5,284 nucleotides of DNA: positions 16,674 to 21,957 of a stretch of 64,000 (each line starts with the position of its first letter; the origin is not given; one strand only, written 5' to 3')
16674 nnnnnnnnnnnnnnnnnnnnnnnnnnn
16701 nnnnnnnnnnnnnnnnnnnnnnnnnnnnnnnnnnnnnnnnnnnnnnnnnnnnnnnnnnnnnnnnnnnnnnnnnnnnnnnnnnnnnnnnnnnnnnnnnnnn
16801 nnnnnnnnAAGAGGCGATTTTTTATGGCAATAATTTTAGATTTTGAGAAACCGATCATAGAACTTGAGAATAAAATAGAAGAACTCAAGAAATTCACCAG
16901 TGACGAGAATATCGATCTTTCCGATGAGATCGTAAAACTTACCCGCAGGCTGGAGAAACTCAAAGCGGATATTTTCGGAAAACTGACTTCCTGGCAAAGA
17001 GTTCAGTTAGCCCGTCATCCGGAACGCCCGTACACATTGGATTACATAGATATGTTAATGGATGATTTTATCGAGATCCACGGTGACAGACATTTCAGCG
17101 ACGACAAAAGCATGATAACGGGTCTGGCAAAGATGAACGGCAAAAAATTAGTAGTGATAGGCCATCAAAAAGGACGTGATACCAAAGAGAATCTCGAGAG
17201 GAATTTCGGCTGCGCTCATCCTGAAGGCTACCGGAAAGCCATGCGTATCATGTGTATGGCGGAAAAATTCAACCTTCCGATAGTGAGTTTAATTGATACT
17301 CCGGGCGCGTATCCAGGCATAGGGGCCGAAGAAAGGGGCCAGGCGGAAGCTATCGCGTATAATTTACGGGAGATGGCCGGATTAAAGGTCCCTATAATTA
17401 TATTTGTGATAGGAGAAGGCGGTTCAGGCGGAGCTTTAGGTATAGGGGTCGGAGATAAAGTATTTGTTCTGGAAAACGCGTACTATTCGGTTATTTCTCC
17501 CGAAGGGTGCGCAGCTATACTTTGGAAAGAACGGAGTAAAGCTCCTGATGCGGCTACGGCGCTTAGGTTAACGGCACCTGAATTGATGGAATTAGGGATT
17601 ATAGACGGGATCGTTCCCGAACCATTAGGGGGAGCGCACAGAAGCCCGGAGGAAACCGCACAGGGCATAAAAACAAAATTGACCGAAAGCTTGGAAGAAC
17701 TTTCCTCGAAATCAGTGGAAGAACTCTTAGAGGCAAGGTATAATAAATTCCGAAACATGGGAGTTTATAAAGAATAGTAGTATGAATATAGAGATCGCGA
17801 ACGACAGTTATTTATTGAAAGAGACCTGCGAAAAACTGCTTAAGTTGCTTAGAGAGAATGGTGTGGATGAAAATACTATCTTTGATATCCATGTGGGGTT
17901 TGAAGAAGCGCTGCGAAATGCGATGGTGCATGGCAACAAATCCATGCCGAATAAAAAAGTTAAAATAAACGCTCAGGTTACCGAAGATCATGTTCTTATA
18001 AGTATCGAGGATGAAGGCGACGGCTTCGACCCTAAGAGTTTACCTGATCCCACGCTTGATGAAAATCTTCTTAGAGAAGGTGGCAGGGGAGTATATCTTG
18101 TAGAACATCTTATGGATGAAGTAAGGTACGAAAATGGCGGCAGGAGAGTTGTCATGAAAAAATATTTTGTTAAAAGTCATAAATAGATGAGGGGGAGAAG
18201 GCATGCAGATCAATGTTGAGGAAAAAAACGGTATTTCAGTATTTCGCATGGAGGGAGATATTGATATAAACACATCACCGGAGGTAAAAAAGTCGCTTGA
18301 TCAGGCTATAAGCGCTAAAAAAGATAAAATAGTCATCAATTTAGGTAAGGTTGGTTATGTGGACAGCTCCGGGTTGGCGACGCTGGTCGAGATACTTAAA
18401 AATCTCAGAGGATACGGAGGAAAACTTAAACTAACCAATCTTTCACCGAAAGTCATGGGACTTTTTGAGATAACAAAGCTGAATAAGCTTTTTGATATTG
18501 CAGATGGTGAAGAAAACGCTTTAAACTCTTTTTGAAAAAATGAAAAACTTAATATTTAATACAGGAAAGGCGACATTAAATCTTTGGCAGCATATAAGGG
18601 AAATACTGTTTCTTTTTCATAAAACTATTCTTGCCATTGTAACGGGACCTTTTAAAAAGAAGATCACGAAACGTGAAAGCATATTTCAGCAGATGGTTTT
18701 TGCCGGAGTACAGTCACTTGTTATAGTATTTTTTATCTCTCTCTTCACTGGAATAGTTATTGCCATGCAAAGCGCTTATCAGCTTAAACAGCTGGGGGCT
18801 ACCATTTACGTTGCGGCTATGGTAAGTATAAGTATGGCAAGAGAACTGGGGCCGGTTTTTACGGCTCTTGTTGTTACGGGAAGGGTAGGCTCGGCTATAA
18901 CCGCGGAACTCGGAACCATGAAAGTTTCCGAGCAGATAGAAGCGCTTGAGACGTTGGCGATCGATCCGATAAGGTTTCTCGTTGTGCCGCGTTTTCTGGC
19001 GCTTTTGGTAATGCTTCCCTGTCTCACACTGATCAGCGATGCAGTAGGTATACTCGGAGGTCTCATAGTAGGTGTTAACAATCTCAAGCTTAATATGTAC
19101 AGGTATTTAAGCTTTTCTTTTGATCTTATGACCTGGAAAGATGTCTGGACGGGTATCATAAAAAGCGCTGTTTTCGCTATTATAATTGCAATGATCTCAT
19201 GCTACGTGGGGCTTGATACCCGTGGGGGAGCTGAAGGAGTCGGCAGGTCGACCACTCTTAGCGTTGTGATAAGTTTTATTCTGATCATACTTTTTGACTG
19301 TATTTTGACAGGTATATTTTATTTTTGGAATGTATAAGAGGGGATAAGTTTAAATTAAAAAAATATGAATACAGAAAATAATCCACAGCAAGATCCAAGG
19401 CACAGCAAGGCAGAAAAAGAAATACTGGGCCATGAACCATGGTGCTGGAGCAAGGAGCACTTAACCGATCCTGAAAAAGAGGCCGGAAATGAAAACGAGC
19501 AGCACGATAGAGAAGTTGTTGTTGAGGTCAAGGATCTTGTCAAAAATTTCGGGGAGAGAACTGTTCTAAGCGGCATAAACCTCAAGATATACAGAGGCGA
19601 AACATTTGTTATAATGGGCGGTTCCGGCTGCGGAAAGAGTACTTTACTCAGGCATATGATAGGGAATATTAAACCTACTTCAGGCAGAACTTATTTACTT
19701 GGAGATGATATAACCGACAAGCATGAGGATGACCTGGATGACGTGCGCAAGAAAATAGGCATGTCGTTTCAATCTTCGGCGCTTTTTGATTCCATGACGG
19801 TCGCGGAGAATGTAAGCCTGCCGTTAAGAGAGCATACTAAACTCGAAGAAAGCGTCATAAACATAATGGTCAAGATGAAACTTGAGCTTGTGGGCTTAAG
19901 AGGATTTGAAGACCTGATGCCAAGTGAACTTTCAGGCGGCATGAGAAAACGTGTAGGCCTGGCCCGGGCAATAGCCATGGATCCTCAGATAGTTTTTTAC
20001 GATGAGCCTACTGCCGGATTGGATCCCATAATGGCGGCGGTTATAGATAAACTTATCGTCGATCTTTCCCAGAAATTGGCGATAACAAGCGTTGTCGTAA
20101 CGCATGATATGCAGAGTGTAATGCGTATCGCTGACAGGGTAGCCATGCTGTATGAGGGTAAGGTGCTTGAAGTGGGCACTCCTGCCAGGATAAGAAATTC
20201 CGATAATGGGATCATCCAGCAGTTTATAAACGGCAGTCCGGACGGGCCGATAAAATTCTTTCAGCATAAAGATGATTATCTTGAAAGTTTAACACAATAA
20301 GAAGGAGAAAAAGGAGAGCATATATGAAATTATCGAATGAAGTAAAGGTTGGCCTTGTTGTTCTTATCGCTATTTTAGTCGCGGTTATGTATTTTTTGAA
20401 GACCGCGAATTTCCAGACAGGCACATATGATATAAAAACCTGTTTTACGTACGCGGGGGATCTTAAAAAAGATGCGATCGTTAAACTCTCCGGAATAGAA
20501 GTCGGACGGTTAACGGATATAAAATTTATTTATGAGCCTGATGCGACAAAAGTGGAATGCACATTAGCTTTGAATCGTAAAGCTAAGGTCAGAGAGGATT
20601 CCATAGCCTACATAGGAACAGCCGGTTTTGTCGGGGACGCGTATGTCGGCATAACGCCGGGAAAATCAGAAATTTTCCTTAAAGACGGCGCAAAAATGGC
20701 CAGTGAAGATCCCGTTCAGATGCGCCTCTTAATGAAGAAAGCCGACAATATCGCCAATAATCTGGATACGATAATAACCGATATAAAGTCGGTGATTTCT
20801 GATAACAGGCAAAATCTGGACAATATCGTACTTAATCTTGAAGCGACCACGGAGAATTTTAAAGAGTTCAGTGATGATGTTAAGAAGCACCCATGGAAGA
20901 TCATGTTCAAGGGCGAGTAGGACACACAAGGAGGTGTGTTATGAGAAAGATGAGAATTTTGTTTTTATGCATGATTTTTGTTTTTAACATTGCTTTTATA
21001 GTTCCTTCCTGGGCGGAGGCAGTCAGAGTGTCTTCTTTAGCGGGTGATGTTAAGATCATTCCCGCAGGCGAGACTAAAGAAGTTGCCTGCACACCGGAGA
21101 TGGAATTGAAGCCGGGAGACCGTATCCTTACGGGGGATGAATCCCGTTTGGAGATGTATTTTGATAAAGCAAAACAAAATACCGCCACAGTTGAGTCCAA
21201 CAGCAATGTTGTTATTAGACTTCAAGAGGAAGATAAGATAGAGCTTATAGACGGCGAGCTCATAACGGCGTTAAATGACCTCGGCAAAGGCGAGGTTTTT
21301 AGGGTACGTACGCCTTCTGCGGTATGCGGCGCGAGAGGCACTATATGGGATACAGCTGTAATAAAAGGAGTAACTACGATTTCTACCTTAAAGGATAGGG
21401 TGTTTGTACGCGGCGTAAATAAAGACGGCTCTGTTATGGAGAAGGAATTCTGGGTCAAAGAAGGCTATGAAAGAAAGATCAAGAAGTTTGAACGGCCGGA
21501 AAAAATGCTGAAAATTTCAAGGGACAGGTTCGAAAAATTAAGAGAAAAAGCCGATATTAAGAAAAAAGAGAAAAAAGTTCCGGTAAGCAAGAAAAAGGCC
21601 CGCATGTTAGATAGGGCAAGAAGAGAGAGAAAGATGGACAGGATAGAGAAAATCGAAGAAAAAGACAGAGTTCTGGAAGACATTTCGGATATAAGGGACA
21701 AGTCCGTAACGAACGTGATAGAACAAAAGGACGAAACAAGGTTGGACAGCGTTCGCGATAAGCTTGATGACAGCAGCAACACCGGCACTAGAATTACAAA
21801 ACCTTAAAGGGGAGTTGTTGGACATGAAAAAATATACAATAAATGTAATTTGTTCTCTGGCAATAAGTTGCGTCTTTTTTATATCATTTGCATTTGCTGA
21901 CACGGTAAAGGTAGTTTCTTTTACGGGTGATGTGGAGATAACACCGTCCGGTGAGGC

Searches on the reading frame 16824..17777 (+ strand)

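Call 27: search_protein_families(library=pfam, proteins=[window:16824-17777:+], max_evalue=0.0001)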
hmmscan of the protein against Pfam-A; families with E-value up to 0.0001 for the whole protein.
window:16824-17777:+ (317 aa): 2 families
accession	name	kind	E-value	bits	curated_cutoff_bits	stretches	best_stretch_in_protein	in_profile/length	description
PF03255.19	ACCA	-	2.7e-150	500.2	23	1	5-313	2-310/310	Acetyl co-enzyme A carboxylase carboxyltransferase-like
PF01039.27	Carboxyl_trans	-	1.5e-21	77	22.3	1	95-243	282-426/493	Carboxyl transferase domain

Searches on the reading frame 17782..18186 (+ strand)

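Call 27: search_protein_families(library=pfam, proteins=[window:17782-18186:+], max_evalue=0.0001)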
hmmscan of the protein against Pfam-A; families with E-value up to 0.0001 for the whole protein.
window:17782-18186:+ (134 aa): 2 families
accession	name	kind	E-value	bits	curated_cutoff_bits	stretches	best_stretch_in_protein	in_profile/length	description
PF13581.12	HATPase_c_2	-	5.8e-28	97.9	27.4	1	11-127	7-127/127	Histidine kinase-like ATPase domain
PF02518.31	HATPase_c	-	5.9e-07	30.3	26.4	1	40-116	10-93/111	Histidine kinase-, DNA gyrase B-, and HSP90-like ATPase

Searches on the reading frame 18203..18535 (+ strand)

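Call 27: search_protein_families(library=pfam, proteins=[window:18203-18535:+], max_evalue=0.0001)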
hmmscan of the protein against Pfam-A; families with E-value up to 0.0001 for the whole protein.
window:18203-18535:+ (110 aa): 2 families
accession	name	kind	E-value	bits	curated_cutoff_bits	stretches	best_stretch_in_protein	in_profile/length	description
PF01740.26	STAS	-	7.5e-24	84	22.6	1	2-106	1-106/106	STAS domain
PF13466.11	STAS_2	-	7.6e-14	52.1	29.2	1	17-92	4-78/80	STAS domain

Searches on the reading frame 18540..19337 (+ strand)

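Call 28: search_protein_families(library=pfam, proteins=[window:18540-19337:+], max_evalue=0.0001)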
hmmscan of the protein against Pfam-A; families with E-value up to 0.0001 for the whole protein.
window:18540-19337:+ (265 aa): 1 family
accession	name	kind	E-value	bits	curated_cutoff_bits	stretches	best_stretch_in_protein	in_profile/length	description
PF02405.21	MlaE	-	3.4e-80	269.1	22.5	1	48-257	1-210/212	Permease MlaE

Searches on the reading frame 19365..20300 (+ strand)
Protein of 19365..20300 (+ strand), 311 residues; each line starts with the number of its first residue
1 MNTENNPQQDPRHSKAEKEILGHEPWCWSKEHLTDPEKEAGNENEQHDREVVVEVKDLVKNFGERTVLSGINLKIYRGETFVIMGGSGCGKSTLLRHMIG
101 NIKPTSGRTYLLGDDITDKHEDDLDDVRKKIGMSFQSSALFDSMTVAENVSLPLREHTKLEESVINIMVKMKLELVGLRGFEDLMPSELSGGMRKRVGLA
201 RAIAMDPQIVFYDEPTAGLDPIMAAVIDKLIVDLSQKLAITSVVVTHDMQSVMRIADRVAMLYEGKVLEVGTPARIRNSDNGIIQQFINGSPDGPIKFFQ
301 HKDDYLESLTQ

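Call 28: search_protein_families(library=pfam, proteins=[window:19365-20300:+], max_evalue=0.0001)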
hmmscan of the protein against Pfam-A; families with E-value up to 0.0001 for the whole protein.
window:19365-20300:+ (311 aa): 1 family
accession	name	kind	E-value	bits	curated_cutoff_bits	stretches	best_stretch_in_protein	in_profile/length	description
PF00005.33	ABC_tran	-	7.5e-34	117.7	25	1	68-217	1-137/137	ABC transporter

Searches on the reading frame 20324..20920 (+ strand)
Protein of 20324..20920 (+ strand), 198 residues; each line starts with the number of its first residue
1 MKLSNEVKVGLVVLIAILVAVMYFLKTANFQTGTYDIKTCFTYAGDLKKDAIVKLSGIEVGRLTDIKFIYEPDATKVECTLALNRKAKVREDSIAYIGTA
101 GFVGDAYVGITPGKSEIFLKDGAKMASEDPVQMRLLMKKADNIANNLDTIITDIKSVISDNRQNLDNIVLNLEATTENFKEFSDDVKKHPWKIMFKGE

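Call 28: search_protein_families(library=pfam, proteins=[window:20324-20920:+], max_evalue=0.0001)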
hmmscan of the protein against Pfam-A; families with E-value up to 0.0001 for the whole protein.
window:20324-20920:+ (198 aa): 1 family
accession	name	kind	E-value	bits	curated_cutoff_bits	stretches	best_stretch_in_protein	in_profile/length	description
PF02470.25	MlaD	-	1.1e-14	54.9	25.1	1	34-113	2-81/81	MlaD protein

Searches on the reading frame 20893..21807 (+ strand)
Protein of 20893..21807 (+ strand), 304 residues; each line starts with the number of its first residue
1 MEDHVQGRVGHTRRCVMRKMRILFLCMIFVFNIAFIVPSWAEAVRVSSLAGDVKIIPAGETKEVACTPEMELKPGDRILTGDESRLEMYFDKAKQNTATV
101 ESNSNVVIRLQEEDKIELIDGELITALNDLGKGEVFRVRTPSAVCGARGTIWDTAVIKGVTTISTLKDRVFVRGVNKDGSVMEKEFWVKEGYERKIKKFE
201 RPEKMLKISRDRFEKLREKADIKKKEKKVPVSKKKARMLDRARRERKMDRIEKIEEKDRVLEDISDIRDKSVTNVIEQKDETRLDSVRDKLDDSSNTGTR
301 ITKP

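Call 28: search_protein_families(library=pfam, proteins=[window:20893-21807:+], max_evalue=0.0001)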
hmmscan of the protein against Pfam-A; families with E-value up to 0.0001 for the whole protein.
window:20893-21807:+ (304 aa): 1 family
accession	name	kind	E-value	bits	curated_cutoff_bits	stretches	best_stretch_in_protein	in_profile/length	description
PF04773.18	FecR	-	1.3e-05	26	24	1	76-170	1-96/97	FecR protein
